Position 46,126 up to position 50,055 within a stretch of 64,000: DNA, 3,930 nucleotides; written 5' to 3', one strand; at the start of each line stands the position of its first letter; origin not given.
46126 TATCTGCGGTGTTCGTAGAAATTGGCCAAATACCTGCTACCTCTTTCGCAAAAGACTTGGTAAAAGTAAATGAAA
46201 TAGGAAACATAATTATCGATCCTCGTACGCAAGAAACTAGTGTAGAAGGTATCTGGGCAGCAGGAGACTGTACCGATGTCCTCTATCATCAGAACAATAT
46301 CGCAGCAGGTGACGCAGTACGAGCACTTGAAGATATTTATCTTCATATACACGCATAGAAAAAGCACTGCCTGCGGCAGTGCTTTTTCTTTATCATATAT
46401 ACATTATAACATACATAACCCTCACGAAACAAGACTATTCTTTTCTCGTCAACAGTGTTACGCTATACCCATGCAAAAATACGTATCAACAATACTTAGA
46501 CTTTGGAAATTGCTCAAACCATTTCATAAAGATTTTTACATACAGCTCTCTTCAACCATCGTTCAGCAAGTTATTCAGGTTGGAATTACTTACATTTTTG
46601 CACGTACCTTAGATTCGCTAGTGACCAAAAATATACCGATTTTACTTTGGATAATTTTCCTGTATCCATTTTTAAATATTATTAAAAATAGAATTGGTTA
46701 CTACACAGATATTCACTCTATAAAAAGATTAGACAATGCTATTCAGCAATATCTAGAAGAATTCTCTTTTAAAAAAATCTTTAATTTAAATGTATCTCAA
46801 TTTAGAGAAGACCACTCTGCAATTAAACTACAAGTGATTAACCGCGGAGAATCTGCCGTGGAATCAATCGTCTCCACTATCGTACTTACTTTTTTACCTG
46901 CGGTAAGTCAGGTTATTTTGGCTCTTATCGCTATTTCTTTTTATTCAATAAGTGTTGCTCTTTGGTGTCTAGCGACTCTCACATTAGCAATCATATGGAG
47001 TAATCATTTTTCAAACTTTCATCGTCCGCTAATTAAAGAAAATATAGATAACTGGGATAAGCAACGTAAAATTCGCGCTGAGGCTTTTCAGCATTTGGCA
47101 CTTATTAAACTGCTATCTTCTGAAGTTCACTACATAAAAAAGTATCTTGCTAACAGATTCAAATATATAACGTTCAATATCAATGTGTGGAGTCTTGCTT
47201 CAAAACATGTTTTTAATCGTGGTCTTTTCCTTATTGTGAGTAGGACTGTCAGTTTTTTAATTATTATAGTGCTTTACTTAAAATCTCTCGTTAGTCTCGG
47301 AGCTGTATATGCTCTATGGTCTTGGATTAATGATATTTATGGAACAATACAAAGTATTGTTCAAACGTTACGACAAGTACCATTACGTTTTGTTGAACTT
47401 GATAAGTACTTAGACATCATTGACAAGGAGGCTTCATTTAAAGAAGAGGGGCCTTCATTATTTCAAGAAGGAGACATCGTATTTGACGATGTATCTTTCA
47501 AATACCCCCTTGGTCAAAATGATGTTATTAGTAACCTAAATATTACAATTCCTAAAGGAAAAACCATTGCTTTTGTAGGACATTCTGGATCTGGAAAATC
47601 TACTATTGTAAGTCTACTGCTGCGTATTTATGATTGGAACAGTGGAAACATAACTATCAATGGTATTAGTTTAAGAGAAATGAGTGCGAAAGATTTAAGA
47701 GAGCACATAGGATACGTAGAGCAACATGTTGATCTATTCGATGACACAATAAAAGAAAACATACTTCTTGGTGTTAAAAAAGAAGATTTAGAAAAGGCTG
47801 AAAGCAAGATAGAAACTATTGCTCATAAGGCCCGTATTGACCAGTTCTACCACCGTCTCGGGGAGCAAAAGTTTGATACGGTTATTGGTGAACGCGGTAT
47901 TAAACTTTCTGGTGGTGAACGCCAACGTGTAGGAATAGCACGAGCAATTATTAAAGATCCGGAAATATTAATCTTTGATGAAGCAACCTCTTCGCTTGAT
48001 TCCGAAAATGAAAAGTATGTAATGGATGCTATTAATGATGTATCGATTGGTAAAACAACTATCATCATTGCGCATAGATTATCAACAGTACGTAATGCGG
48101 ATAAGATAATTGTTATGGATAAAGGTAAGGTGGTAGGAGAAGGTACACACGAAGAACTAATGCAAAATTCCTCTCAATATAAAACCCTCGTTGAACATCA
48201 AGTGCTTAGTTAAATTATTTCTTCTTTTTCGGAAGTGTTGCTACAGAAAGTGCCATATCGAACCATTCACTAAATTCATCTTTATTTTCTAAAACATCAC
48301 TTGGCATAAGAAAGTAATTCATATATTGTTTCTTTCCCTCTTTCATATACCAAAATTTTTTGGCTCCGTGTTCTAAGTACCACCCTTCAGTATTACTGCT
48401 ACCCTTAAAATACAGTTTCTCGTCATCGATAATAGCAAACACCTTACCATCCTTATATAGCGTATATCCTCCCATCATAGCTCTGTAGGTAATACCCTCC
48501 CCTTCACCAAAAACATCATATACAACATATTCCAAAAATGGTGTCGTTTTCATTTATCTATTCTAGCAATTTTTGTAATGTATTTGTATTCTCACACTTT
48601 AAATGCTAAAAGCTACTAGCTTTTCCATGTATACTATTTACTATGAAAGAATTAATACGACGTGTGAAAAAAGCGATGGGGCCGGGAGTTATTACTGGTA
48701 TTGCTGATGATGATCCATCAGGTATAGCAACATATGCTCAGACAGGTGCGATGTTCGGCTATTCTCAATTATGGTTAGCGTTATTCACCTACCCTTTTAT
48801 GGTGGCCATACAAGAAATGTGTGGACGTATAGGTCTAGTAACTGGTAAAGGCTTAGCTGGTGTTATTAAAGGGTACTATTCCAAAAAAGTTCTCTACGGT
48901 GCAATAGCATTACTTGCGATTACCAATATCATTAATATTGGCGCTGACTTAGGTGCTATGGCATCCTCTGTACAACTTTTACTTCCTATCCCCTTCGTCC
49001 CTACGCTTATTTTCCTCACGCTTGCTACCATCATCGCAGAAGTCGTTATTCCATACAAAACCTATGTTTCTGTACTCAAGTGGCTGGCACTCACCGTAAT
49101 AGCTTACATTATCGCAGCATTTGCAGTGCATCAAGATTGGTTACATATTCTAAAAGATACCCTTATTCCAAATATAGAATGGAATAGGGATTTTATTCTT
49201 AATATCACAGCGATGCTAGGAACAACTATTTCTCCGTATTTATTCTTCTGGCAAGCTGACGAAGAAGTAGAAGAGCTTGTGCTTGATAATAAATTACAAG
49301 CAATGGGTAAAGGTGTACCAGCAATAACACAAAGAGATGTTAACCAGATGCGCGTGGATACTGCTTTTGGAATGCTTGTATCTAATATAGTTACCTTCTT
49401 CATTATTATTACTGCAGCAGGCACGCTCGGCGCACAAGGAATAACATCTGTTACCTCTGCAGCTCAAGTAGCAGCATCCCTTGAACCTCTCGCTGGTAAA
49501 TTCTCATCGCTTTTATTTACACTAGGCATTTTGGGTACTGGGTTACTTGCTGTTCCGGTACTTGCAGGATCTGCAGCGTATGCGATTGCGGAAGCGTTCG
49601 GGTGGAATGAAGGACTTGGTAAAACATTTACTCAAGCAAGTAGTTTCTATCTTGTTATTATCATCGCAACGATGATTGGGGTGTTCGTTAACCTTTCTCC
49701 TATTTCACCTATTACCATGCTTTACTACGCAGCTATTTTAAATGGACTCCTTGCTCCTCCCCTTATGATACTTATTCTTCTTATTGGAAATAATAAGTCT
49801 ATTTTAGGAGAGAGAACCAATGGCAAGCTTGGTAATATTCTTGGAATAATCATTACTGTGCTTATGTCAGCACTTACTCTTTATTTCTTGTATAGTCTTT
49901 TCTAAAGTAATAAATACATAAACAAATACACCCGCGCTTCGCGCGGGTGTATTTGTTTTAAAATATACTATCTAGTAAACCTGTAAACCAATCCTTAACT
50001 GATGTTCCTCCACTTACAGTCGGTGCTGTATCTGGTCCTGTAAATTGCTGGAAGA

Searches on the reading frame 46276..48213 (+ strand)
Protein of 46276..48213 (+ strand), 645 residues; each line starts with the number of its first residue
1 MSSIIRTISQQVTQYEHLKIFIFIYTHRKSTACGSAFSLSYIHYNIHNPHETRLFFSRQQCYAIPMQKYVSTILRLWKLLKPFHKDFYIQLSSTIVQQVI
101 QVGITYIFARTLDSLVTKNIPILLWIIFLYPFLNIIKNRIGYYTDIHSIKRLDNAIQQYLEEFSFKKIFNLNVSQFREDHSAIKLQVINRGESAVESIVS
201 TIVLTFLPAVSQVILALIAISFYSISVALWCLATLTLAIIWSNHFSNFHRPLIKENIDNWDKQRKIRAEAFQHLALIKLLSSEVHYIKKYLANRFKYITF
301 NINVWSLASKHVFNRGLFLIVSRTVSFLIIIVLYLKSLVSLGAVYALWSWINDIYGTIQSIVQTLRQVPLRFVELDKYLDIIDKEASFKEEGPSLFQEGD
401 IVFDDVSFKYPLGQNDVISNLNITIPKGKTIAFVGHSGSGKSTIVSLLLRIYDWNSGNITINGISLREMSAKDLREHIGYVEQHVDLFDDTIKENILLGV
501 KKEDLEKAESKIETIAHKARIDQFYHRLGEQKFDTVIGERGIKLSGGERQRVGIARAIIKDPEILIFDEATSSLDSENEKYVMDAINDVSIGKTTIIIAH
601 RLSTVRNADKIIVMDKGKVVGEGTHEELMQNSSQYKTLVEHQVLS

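Call 8: search_protein_families(library=pfam, proteins=[window:46276-48213:+], max_evalue=0.01)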
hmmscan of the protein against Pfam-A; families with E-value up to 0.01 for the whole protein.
window:46276-48213:+ (645 aa): 7 families
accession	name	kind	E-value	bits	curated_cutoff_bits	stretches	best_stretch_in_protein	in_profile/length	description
PF00005.33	ABC_tran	-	8.1e-35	120.8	25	1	419-572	2-137/137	ABC transporter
PF00664.28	ABC_membrane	-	1.7e-07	31.7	28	1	91-343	5-259/274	ABC transporter transmembrane region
PF02463.25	SMC_N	-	3.4e-06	27.1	40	1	430-615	26-212/220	RecF/RecN/SMC N terminal domain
PF13604.12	AAA_30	-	0.0017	18.6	27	1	430-513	20-82/191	AAA domain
PF03193.22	RsgA_GTPase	-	0.0021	18.4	30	1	418-452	97-130/174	RsgA GTPase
PF20720.3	nSTAND3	-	0.0047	17.1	27.2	0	429-517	18-100/155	Novel STAND NTPase 3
PF13555.12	AAA_29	-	0.0059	16.8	27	0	425-445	19-39/61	P-loop containing region of AAA domain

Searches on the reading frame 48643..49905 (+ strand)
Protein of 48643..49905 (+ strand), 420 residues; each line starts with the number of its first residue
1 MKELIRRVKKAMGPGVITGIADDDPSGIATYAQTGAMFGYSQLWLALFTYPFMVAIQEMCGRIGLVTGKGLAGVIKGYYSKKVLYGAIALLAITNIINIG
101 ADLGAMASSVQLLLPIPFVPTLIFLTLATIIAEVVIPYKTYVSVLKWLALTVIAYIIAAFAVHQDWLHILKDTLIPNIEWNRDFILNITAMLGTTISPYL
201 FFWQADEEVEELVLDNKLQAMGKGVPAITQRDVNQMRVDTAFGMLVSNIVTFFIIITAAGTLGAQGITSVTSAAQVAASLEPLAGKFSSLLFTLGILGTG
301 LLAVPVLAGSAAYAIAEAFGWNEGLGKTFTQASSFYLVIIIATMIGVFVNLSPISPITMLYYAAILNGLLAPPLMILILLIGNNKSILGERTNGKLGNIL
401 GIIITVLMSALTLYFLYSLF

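Call 56: search_protein_families(library=pfam, proteins=[window:48643-49905:+], max_evalue=0.001)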
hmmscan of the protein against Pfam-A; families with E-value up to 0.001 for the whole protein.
window:48643-49905:+ (420 aa): 1 family
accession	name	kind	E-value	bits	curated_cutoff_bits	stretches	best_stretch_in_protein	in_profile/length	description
PF01566.24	Nramp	-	2.7e-76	257.4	29.8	1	28-394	1-356/357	Natural resistance-associated macrophage protein-like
